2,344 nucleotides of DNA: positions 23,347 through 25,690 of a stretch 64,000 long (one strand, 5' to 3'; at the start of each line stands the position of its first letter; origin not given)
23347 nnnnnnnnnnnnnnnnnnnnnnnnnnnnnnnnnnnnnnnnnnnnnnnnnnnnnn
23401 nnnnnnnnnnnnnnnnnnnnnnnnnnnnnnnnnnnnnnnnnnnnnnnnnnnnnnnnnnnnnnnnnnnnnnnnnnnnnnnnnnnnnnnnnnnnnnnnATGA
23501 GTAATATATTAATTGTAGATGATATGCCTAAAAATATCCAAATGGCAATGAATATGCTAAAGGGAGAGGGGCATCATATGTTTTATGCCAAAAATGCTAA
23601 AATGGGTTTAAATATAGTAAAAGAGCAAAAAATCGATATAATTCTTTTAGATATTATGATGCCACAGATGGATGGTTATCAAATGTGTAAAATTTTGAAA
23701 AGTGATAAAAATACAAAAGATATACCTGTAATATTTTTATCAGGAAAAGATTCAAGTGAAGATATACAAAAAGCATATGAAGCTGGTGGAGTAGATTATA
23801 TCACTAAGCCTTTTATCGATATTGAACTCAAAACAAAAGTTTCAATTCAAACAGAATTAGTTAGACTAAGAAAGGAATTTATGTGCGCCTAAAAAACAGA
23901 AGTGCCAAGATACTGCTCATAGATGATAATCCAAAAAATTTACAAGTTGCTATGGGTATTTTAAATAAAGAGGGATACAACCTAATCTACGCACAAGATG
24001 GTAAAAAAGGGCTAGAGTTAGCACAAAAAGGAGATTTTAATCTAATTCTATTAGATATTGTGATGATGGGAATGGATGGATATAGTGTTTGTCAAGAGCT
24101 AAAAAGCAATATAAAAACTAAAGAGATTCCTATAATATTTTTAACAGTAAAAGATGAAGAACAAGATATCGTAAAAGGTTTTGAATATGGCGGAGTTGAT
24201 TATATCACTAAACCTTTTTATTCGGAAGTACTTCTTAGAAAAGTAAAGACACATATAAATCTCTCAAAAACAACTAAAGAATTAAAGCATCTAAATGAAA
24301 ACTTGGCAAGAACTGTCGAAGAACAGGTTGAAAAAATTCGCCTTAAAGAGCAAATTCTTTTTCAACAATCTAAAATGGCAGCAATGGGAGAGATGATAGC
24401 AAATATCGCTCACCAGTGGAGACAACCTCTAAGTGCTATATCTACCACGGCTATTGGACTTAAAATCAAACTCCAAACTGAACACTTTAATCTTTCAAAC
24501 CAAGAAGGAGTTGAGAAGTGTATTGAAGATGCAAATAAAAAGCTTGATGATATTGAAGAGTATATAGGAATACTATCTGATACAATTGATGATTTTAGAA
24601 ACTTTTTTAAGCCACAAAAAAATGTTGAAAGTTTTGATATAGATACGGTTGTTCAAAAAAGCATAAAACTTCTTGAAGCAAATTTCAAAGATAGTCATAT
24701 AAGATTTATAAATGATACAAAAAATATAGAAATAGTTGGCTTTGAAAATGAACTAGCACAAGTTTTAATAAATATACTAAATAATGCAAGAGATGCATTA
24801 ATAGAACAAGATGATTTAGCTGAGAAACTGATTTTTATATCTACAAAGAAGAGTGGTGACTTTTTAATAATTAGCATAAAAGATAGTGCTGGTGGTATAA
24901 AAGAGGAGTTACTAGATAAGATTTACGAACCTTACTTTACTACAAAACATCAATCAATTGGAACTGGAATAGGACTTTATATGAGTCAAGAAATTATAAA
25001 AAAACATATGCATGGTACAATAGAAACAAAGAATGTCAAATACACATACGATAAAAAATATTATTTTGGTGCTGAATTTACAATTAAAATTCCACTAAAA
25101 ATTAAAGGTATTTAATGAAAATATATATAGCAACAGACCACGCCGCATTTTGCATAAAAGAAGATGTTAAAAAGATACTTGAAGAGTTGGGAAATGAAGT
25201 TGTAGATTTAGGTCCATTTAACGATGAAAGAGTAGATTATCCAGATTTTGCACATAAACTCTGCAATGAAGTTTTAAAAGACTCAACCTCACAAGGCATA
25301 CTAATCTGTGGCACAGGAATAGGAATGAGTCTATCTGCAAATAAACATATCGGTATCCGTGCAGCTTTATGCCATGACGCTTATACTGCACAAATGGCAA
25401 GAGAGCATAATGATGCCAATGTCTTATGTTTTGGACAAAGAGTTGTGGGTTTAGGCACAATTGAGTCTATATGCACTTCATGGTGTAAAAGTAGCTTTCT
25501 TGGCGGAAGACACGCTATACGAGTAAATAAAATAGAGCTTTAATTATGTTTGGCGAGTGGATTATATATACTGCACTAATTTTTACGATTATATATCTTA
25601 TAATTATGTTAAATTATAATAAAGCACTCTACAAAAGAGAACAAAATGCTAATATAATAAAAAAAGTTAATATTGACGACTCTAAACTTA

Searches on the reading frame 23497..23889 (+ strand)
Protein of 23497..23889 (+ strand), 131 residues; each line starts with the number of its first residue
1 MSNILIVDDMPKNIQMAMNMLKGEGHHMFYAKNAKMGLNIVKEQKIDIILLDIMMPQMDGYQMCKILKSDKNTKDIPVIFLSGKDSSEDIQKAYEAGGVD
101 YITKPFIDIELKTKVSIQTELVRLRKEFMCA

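Call 75: search_protein_families(library=pfam, proteins=[window:23497-23889:+], max_evalue=0.00001)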
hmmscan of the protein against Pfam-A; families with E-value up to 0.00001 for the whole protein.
window:23497-23889:+ (131 aa): 1 family
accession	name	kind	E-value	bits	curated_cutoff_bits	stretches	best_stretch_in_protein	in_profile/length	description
PF00072.30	Response_reg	-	3.5e-28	98.4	30.2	1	4-115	1-110/111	Response regulator receiver domain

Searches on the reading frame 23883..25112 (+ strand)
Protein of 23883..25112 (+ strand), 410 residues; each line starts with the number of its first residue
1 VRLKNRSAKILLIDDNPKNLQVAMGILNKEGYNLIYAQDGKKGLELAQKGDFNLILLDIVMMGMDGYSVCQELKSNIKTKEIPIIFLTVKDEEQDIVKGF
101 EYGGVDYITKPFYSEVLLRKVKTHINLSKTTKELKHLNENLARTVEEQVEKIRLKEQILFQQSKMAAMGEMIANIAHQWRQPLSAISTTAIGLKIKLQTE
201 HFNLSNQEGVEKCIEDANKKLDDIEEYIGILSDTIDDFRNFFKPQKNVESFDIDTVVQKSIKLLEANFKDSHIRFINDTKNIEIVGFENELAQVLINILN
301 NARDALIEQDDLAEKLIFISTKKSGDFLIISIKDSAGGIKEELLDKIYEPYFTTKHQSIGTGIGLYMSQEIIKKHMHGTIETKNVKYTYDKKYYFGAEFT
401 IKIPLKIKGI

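Call 75: search_protein_families(library=pfam, proteins=[window:23883-25112:+], max_evalue=0.00001)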
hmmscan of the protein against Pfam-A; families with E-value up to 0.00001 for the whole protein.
window:23883-25112:+ (410 aa): 3 families
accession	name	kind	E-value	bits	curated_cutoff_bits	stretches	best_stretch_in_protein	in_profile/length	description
PF00072.30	Response_reg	-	2.5e-26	92.4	30.2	1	10-121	1-110/111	Response regulator receiver domain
PF02518.31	HATPase_c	-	3e-16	60.3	26.4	1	288-406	3-110/111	Histidine kinase-, DNA gyrase B-, and HSP90-like ATPase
PF00512.31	HisKA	-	9.5e-06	26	26.9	0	168-237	2-56/66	His Kinase A (phospho-acceptor) domain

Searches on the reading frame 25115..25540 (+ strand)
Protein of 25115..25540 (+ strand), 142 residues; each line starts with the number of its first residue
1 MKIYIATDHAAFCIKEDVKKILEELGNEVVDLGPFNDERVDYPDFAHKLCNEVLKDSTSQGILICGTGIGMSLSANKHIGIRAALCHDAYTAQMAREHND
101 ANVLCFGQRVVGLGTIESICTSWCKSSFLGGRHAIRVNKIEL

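Call 75: search_protein_families(library=pfam, proteins=[window:25115-25540:+], max_evalue=0.00001)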
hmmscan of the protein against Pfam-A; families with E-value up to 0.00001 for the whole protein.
window:25115-25540:+ (142 aa): 1 family
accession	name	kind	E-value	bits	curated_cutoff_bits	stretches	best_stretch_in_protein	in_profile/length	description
PF02502.23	LacAB_rpiB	-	2.2e-55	186.8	24.7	1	3-140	1-138/138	Ribose/Galactose Isomerase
